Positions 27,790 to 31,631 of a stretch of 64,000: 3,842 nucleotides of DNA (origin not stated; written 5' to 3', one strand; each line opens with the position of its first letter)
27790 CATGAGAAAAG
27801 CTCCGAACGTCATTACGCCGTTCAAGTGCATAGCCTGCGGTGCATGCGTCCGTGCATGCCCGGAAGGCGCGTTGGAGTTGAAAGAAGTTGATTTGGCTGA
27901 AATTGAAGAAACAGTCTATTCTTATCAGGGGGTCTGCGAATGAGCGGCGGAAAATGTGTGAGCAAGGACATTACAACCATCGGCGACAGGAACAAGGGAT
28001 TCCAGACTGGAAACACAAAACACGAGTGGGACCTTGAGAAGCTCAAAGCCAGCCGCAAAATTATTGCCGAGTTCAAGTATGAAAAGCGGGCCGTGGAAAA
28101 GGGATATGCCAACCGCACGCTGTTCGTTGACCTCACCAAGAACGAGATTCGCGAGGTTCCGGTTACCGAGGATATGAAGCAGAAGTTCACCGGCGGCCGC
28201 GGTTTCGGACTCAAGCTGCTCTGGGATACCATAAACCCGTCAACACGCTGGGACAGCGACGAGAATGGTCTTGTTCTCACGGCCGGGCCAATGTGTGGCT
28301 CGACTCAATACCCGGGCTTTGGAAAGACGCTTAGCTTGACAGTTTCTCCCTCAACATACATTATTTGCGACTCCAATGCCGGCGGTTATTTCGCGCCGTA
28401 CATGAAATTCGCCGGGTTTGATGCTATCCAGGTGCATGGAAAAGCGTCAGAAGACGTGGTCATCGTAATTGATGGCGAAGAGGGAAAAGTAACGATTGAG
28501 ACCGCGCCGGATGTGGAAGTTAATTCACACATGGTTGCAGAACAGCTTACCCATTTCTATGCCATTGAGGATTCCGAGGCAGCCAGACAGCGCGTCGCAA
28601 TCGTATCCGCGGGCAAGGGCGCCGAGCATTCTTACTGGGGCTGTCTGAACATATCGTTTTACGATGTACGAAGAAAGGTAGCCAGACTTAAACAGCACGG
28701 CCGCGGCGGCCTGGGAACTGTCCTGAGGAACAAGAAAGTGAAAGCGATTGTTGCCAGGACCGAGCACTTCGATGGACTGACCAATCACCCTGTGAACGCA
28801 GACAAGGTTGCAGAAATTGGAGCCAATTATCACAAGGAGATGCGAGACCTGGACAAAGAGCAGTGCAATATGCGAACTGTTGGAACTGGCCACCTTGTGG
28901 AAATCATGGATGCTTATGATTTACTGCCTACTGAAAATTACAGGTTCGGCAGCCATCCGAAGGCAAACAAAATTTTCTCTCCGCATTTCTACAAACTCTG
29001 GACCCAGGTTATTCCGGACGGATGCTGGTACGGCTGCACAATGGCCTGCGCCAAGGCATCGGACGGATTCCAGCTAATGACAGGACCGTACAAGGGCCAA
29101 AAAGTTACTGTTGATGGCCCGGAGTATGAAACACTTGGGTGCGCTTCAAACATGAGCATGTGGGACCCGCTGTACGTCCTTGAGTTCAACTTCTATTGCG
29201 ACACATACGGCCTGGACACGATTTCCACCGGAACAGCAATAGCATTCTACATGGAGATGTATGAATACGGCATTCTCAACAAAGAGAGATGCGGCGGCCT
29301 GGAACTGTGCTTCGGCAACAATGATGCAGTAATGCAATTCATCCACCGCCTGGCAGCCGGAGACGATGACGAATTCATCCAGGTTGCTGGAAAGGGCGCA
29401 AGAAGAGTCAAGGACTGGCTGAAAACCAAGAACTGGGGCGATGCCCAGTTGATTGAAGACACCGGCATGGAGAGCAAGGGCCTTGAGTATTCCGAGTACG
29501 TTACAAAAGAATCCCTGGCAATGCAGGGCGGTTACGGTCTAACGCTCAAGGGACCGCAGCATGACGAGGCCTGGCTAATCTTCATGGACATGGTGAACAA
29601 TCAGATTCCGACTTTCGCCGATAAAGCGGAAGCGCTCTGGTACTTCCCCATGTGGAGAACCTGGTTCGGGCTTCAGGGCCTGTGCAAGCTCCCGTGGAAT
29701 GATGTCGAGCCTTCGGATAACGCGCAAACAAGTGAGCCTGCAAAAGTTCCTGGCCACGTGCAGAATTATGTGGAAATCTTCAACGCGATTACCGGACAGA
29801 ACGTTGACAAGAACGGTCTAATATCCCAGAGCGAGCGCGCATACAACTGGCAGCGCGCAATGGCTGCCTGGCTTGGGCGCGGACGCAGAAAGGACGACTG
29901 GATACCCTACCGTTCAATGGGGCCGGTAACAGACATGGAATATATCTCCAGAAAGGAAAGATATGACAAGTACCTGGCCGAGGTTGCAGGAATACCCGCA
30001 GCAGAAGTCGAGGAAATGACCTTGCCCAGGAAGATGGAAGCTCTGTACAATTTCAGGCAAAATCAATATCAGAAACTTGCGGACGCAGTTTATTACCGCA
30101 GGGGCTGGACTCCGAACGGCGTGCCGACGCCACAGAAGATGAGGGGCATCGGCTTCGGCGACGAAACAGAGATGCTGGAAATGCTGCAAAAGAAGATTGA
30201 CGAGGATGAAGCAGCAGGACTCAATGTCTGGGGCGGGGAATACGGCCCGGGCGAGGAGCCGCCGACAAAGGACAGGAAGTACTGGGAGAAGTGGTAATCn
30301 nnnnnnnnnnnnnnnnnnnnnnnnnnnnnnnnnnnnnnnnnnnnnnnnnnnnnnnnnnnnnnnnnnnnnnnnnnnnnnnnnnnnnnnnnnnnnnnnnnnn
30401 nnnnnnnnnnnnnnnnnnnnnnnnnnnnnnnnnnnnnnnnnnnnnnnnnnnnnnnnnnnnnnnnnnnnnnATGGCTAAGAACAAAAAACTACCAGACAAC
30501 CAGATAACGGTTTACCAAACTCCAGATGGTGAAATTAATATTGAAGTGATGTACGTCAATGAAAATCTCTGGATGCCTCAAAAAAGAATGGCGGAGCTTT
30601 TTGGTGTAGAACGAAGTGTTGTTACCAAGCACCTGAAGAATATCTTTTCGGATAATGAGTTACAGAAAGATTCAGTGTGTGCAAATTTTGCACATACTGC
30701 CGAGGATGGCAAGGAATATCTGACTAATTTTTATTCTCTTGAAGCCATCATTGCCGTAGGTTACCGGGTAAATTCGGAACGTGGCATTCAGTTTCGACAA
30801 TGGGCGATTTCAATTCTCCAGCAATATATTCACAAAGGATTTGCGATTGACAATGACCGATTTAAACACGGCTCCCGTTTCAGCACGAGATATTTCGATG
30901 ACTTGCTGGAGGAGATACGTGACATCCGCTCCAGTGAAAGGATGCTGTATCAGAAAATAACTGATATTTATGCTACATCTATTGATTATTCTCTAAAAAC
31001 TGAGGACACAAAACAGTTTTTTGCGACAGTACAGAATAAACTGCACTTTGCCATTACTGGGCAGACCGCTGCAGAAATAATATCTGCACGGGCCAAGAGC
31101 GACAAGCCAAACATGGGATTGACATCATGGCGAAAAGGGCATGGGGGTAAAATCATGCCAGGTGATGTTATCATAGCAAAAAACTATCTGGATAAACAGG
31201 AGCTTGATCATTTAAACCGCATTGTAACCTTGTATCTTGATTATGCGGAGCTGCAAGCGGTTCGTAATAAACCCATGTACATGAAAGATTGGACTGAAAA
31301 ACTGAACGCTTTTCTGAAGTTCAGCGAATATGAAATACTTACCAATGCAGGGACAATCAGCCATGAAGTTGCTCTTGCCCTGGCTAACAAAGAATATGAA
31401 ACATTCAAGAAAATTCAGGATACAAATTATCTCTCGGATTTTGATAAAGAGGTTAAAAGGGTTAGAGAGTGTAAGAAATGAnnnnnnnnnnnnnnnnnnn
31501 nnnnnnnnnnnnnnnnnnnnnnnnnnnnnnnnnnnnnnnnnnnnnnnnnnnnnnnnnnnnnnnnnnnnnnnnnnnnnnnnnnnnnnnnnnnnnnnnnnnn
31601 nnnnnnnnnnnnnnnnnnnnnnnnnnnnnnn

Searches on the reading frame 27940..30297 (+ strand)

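Call 53: search_protein_families(library=pfam, proteins=[window:27940-30297:+], max_evalue=0.01)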
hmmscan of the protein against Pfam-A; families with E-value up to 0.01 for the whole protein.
window:27940-30297:+ (785 aa): 2 families
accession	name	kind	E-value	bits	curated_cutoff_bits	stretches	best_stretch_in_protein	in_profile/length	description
PF01314.23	AFOR_C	-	2e-79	268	27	1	292-737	1-383/385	Aldehyde ferredoxin oxidoreductase, domains 2 & 3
PF02730.20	AFOR_N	-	7.1e-48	163.4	29.8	1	59-273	2-197/199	Aldehyde ferredoxin oxidoreductase, N-terminal domain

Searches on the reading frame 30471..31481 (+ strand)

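Call 53: search_protein_families(library=pfam, proteins=[window:30471-31481:+], max_evalue=0.01)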
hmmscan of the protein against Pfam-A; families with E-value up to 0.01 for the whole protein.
window:30471-31481:+ (336 aa): 1 family
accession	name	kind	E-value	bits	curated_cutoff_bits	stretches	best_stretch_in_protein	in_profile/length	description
PF13310.11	Virulence_RhuM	-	1.9e-105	352.1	33.7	1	68-316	1-248/252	Virulence protein RhuM family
